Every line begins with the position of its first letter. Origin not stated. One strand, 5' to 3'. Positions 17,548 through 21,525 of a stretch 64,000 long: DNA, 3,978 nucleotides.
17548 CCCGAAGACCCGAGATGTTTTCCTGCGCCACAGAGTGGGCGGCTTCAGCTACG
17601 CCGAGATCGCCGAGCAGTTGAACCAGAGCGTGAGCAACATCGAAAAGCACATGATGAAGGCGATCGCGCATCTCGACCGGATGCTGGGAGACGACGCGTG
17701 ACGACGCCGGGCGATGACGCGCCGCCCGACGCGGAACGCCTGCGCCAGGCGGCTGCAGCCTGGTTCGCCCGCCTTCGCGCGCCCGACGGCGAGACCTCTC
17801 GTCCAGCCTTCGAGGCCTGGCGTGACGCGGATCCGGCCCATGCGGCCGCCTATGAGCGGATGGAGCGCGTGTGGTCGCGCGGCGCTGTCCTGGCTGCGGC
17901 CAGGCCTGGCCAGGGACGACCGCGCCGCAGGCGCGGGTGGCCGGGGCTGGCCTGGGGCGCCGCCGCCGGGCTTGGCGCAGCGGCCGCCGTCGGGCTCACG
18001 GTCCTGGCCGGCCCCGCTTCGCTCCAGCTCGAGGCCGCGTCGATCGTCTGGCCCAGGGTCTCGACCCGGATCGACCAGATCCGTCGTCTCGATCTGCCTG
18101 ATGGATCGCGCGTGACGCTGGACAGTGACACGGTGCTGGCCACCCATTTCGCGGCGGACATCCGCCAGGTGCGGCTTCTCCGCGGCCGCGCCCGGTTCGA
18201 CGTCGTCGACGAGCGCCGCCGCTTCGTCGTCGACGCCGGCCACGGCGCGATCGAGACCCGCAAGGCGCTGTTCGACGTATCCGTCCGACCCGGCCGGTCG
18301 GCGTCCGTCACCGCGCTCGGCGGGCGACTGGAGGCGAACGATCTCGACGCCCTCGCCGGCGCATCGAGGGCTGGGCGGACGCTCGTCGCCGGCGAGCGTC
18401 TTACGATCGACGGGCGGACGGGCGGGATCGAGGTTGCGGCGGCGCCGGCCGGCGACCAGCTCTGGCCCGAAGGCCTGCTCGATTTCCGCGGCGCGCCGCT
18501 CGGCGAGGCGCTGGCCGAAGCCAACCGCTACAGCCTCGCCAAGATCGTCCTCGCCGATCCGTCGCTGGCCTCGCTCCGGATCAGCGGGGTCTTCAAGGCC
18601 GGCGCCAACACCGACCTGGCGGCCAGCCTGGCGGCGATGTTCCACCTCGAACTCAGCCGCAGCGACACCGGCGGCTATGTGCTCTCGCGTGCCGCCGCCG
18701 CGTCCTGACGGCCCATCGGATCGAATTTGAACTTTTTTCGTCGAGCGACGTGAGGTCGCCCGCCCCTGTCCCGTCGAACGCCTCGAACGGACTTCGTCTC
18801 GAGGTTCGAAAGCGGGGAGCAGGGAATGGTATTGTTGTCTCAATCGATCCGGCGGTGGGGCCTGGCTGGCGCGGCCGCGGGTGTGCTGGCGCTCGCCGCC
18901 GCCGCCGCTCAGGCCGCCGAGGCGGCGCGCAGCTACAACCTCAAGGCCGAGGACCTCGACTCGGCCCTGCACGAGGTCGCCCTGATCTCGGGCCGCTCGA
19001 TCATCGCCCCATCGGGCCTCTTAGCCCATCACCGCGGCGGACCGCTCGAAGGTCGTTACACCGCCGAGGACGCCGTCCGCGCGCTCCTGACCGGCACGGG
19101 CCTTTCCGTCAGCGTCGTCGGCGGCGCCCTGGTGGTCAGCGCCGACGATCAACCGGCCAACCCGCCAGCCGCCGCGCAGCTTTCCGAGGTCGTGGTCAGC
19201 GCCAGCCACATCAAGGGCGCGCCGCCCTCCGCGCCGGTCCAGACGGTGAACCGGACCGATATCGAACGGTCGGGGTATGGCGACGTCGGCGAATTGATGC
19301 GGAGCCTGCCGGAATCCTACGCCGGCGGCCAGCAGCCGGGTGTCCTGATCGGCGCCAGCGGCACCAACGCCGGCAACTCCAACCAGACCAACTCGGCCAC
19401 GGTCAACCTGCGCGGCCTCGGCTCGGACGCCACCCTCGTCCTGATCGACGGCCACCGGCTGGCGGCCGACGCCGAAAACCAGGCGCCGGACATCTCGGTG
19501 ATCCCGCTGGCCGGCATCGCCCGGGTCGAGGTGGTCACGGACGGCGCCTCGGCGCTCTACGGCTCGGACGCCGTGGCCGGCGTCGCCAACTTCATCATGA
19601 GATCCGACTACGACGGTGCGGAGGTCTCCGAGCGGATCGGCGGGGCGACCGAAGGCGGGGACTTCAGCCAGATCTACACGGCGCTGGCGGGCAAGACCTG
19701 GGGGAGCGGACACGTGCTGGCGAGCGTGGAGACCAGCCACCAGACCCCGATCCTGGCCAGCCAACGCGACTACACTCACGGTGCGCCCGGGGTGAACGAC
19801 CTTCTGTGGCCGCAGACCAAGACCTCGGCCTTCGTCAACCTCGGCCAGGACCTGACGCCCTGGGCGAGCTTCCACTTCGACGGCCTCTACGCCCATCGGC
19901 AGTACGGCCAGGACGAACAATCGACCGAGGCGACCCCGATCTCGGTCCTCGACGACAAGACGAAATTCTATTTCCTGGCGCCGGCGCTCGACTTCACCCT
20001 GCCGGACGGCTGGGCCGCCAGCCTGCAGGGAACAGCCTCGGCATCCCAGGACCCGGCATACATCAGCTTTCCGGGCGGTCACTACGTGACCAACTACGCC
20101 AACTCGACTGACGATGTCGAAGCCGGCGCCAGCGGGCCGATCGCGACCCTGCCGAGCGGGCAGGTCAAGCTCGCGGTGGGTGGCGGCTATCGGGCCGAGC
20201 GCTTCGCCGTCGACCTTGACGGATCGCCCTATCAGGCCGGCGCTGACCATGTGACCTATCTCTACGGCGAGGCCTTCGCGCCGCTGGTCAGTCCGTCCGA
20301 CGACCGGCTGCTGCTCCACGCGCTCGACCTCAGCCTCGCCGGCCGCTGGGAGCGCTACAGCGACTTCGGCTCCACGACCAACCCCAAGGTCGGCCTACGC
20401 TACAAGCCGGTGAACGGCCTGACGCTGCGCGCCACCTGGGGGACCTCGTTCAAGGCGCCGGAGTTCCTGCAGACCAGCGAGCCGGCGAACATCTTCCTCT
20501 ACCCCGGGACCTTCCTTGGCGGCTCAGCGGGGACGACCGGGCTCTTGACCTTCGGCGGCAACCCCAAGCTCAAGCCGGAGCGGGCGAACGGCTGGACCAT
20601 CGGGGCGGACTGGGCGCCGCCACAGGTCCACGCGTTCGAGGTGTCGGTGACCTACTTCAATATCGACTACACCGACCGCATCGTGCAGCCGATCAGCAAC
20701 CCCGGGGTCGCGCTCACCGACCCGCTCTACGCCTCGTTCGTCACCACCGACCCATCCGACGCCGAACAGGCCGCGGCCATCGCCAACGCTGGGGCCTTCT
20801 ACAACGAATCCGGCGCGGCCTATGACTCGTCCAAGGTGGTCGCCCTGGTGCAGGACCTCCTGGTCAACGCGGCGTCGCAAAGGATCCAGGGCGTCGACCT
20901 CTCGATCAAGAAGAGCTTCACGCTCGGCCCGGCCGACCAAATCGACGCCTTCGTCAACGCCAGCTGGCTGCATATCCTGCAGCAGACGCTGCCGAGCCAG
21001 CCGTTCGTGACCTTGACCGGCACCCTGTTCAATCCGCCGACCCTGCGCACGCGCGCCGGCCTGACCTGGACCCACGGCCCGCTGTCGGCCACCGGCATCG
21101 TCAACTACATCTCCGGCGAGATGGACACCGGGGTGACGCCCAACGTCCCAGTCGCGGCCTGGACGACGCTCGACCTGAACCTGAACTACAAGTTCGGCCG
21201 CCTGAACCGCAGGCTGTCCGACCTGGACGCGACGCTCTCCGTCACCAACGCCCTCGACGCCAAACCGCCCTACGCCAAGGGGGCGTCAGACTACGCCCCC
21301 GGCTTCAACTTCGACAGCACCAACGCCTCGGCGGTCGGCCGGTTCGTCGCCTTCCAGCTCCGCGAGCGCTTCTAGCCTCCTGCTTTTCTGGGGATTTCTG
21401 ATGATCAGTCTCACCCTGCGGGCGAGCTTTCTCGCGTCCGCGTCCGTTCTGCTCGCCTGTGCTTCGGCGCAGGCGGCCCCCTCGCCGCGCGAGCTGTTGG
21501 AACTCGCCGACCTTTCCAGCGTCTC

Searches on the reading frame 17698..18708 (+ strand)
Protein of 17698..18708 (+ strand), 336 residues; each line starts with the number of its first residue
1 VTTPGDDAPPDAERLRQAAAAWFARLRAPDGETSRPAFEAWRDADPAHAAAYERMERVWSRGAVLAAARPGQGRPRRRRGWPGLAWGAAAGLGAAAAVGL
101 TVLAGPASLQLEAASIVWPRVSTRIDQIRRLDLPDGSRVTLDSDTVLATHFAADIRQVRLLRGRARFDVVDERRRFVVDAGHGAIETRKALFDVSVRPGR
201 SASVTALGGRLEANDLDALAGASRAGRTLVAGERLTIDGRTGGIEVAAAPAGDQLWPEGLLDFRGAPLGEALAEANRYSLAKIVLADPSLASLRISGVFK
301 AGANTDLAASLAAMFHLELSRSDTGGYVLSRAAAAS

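Call 46: search_protein_families(library=pfam, proteins=[window:17698-18708:+], max_evalue=0.0001)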
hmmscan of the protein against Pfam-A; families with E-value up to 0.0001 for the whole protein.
window:17698-18708:+ (336 aa): 2 families
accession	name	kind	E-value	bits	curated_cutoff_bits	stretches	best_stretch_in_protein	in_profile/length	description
PF04773.18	FecR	-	1.6e-13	51.4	24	1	120-208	2-93/97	FecR protein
PF16220.10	DUF4880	-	1.2e-11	44.7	25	1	17-58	1-43/43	Domain of unknown function (DUF4880)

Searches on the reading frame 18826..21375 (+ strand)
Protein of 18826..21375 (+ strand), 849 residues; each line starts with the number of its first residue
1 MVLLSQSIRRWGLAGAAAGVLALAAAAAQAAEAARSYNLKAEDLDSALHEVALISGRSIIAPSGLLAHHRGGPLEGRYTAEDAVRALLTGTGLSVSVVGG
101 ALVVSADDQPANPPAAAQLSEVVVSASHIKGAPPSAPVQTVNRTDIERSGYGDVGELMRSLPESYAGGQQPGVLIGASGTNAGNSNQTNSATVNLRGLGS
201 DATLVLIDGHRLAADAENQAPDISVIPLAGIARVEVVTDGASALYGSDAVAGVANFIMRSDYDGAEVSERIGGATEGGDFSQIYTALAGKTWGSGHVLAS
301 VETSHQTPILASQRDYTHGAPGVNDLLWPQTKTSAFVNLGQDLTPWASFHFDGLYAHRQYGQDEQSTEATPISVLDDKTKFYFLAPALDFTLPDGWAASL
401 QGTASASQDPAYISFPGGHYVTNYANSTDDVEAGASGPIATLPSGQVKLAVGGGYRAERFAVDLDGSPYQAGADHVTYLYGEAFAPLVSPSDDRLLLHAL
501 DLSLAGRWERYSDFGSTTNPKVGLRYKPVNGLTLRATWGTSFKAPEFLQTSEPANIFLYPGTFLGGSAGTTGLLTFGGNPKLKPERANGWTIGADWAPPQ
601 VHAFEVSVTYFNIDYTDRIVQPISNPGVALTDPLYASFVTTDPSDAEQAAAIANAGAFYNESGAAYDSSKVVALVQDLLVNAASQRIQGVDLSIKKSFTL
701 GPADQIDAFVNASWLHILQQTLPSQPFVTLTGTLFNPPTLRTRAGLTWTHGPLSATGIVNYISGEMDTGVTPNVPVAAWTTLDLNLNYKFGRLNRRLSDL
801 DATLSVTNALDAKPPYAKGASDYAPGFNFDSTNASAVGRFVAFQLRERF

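Call 4: search_protein_families(library=pfam, proteins=[window:18826-21375:+], max_evalue=0.01)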
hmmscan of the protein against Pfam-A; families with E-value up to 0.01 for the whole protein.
window:18826-21375:+ (849 aa): 3 families
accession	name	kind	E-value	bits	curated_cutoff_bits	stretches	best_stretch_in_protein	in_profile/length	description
PF00593.30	TonB_dep_Rec_b-barrel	-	1.6e-38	134.2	27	1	337-808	15-435/436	TonB dependent receptor-like, beta-barrel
PF07715.20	Plug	-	6.7e-20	72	23.9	1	136-253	7-107/107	TonB-dependent Receptor Plug Domain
PF07660.19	STN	-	2.5e-05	24.4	28.4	1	59-106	3-51/52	Secretin and TonB N terminus short domain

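Call 5: search_protein_families(library=ncbifam, proteins=[window:18826-21375:+], max_evalue=0.01)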
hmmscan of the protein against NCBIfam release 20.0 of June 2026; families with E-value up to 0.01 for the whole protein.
window:18826-21375:+ (849 aa): 20 families
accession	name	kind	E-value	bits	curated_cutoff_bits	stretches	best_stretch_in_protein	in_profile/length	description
TIGR01785.1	TonB-hemin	subfamily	7.3e-25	87.5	316.85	2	515-843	411-671/677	TonB-dependent heme/hemoglobin receptor family protein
TIGR01779.1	TonB-B12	equivalog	1.1e-24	86.9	599.7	2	114-273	27-170/614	TonB-dependent vitamin B12 receptor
NF007926.1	PRK10641.1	equivalog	1e-21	77.2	836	1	117-273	25-168/617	TonB-dependent vitamin B12 receptor BtuB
NF007478.2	PRK10064.1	equivalog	1.6e-21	76.3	745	2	91-259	10-158/663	catecholate siderophore receptor CirA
TIGR01786.1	TonB-hemlactrns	subfamily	1.3e-20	73.4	323.75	2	516-822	436-692/719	TonB-dependent hemoglobin/transferrin/lactoferrin family receptor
NF010038.0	PRK13513.1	equivalog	1.4e-20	73.4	942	2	115-261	31-167/659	ligand-gated channel protein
NF010010.0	PRK13483.1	equivalog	8.6e-20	70.3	927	1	113-261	30-165/660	ligand-gated channel protein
NF050067.1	TonBEntbctnRecCfrA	equivalog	1.3e-18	66.7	1200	2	115-260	22-159/698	TonB-dependent ferric enterobactin receptor CfrA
NF010048.1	PRK13524.1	subfamily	1.5e-18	66.6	493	2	111-261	32-178/744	FepA family TonB-dependent siderophore receptor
NF010051.0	PRK13528.1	subfamily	4.4e-18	64.9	583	2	507-622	446-556/727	FepA family TonB-dependent siderophore receptor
NF010012.0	PRK13486.1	equivalog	2.4e-16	59.3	924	2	123-266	29-165/696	TonB-dependent receptor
TIGR01782.1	TonB-Xanth-Caul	subfamily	1.3e-15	56.8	310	2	520-820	587-845/868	TonB-dependent receptor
NF041676.1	FecA_OM_dicitr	equivalog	1.4e-12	46.5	1100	1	20-268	15-258/773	TonB-dependent Fe(3+) dicitrate receptor FecA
NF010011.0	PRK13484.1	equivalog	3.9e-12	45.2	1197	1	188-259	83-159/682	IreA family TonB-dependent siderophore receptor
TIGR01783.1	TonB-siderophor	subfamily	8.1e-12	44.6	223.5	1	178-257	31-106/649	TonB-dependent siderophore receptor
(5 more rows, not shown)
